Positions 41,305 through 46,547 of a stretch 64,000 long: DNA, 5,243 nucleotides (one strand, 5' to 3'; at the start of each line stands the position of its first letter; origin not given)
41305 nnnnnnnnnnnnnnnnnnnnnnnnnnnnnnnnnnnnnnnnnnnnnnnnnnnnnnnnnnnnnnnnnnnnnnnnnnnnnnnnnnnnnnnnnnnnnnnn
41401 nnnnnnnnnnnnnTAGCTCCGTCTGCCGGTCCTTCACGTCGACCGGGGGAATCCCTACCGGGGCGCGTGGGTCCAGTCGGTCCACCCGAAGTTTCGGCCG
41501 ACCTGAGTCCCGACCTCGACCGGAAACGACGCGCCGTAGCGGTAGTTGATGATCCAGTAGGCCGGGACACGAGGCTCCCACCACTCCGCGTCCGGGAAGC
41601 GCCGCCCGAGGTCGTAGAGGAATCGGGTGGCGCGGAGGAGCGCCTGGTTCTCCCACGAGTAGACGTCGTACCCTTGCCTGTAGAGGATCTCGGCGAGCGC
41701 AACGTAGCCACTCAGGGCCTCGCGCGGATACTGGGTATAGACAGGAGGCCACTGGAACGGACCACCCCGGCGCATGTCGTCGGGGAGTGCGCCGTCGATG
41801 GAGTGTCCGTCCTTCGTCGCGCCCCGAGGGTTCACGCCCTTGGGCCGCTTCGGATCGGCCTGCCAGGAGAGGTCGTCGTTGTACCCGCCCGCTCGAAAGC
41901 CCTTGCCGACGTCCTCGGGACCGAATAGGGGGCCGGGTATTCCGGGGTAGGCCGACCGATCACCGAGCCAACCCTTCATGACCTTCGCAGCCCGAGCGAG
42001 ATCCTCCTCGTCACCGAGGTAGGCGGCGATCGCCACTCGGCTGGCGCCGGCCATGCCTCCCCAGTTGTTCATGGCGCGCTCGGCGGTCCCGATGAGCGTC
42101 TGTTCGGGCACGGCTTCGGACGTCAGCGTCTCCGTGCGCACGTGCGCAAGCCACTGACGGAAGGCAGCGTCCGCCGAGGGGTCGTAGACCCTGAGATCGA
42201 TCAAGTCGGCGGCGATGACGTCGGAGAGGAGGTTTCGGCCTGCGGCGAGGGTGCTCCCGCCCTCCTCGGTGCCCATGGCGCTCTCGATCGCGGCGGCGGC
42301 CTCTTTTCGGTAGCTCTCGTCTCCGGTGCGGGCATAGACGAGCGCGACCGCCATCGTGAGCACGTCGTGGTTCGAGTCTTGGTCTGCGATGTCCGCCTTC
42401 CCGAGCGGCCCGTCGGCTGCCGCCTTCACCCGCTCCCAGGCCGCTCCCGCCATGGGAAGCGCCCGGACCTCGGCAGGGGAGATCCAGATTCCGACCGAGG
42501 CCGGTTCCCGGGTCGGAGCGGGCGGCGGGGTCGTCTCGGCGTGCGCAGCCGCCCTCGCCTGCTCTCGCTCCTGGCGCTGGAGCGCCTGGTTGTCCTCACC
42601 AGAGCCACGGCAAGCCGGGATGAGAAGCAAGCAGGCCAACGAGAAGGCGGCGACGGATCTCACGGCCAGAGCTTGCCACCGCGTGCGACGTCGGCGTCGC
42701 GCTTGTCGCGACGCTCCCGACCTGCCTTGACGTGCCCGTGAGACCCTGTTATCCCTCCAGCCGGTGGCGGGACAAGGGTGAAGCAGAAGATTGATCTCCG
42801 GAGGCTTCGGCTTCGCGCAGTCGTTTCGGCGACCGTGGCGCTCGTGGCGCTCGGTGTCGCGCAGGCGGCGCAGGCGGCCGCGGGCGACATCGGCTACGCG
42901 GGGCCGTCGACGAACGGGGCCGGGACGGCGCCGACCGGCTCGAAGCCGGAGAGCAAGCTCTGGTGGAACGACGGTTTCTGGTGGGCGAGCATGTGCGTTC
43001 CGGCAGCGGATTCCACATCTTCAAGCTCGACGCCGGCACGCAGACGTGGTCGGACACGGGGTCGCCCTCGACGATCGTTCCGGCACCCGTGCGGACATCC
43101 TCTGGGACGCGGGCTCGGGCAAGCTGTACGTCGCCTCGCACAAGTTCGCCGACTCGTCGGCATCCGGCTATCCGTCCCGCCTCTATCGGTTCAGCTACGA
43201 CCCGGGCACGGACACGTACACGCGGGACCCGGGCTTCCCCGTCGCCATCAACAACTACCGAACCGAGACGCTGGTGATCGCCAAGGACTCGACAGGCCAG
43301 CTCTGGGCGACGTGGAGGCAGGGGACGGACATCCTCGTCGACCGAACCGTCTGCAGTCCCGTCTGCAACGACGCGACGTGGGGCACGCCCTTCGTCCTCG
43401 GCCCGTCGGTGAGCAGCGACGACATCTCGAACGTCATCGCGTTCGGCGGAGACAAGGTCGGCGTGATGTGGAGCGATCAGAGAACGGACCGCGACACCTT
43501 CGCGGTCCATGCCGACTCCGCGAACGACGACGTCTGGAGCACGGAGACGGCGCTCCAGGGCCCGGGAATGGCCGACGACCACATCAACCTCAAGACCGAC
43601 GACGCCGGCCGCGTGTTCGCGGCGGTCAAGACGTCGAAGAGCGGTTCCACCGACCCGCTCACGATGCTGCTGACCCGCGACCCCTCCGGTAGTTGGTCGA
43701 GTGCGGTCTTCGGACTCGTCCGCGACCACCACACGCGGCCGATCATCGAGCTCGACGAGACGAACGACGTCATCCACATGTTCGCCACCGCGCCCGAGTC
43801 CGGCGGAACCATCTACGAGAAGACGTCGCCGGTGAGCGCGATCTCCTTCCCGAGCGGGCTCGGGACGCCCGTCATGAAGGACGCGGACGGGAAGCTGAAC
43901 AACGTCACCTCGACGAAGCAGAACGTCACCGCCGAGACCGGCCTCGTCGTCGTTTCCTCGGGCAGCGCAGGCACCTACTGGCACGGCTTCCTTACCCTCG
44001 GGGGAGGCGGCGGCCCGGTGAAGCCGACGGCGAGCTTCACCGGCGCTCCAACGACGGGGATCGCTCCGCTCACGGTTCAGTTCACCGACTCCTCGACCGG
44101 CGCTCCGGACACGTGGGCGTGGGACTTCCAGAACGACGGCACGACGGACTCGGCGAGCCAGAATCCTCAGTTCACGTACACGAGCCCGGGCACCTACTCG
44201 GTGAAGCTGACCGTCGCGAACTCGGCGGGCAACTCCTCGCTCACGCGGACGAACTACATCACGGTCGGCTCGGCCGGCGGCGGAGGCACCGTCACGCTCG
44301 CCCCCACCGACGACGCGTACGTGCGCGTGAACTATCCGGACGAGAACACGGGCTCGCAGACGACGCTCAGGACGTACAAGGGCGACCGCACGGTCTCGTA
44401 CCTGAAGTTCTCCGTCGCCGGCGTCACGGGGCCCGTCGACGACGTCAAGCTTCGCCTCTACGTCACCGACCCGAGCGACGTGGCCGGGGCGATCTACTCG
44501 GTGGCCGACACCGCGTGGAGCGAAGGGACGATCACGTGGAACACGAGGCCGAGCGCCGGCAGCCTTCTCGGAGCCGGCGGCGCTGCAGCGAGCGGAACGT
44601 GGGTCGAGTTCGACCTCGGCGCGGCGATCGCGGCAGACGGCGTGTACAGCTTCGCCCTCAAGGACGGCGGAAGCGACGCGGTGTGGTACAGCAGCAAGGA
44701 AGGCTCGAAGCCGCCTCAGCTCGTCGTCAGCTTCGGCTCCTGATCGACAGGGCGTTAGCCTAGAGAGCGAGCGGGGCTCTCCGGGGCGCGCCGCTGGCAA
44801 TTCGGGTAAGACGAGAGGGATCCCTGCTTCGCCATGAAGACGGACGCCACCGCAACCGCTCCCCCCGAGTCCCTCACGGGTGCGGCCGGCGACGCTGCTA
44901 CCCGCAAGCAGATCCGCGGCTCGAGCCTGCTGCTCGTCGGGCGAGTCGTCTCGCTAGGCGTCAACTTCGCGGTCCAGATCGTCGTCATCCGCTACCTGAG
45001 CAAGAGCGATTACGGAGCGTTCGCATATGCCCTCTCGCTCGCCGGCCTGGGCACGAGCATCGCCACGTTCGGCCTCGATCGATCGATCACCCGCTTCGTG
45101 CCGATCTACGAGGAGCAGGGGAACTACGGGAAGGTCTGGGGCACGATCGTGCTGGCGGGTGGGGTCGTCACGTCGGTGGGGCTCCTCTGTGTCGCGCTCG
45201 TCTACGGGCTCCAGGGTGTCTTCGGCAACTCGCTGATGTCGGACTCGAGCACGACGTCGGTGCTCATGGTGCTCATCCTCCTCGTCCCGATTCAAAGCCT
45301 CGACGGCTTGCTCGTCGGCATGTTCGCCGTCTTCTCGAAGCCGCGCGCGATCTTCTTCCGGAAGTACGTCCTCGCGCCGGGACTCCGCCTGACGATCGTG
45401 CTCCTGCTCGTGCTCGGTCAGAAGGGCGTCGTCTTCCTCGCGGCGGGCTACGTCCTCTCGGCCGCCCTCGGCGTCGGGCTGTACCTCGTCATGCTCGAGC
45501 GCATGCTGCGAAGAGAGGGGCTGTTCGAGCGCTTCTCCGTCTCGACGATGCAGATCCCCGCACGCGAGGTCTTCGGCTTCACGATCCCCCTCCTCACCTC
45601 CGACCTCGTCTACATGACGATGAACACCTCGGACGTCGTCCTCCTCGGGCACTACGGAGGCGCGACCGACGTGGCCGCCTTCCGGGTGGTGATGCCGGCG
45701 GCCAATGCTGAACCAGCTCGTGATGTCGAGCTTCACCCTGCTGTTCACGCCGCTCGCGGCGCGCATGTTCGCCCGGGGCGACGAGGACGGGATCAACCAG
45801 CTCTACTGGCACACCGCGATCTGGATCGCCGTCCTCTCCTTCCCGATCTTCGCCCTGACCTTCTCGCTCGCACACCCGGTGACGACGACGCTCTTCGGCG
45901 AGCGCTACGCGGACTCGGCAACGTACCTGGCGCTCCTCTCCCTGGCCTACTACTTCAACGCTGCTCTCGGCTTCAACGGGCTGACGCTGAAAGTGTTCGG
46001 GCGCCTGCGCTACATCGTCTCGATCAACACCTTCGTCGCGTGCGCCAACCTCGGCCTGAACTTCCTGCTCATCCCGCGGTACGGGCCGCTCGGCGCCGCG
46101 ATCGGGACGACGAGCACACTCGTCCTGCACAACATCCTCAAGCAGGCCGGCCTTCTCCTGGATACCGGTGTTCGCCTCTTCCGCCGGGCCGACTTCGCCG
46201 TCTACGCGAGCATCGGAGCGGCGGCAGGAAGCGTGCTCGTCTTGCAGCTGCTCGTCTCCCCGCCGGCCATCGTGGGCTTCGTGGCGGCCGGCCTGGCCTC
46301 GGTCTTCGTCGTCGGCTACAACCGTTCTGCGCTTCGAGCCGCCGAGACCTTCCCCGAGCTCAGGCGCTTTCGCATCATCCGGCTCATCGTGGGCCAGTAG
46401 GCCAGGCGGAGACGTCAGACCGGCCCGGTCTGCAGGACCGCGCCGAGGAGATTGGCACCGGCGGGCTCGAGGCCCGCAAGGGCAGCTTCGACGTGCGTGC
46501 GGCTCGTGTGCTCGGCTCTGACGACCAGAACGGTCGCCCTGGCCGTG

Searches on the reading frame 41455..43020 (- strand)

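Call 14: search_protein_families(library=pfam, proteins=[window:41455-43020:-], max_evalue=0.001)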
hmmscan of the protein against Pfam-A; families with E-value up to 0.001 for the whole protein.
window:41455-43020:- (521 aa): 1 family
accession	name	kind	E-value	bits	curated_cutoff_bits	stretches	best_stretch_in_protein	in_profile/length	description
PF05426.18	Alginate_lyase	-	8e-14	52.2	22.2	2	223-349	63-200/275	Alginate lyase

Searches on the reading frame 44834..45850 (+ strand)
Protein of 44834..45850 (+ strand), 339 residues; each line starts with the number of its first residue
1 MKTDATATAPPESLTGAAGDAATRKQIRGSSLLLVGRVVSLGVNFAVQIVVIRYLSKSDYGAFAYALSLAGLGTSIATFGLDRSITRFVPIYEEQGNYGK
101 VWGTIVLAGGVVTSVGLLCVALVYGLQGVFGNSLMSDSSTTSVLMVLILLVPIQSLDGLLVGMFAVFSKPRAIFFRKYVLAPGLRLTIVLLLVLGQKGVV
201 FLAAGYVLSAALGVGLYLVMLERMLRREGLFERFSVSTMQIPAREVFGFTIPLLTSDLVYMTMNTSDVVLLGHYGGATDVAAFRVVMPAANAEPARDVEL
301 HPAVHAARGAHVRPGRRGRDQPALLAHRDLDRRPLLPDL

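Call 62: search_protein_families(library=pfam, proteins=[window:44834-45850:+], max_evalue=0.1)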
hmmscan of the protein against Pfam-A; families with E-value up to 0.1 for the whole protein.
window:44834-45850:+ (339 aa): 2 families
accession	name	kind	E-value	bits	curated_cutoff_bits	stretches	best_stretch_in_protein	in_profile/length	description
PF01943.22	Polysacc_synt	-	7.1e-18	65.4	28.2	1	28-287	3-248/274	Polysaccharide biosynthesis protein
PF13440.11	Polysacc_synt_3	-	5.1e-05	23.1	23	1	50-285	1-216/293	Polysaccharide biosynthesis protein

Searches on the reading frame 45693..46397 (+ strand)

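Call 57: search_protein_families(library=pfam, proteins=[window:45693-46397:+], max_evalue=1)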
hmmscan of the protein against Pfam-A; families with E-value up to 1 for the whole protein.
window:45693-46397:+ (235 aa): 2 families
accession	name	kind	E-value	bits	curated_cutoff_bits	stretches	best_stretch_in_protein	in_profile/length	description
PF13440.11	Polysacc_synt_3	-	2.6e-05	24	23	1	10-76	228-292/293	Polysaccharide biosynthesis protein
PF01554.23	MatE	-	0.25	11.5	24.9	1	13-125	47-161/161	MatE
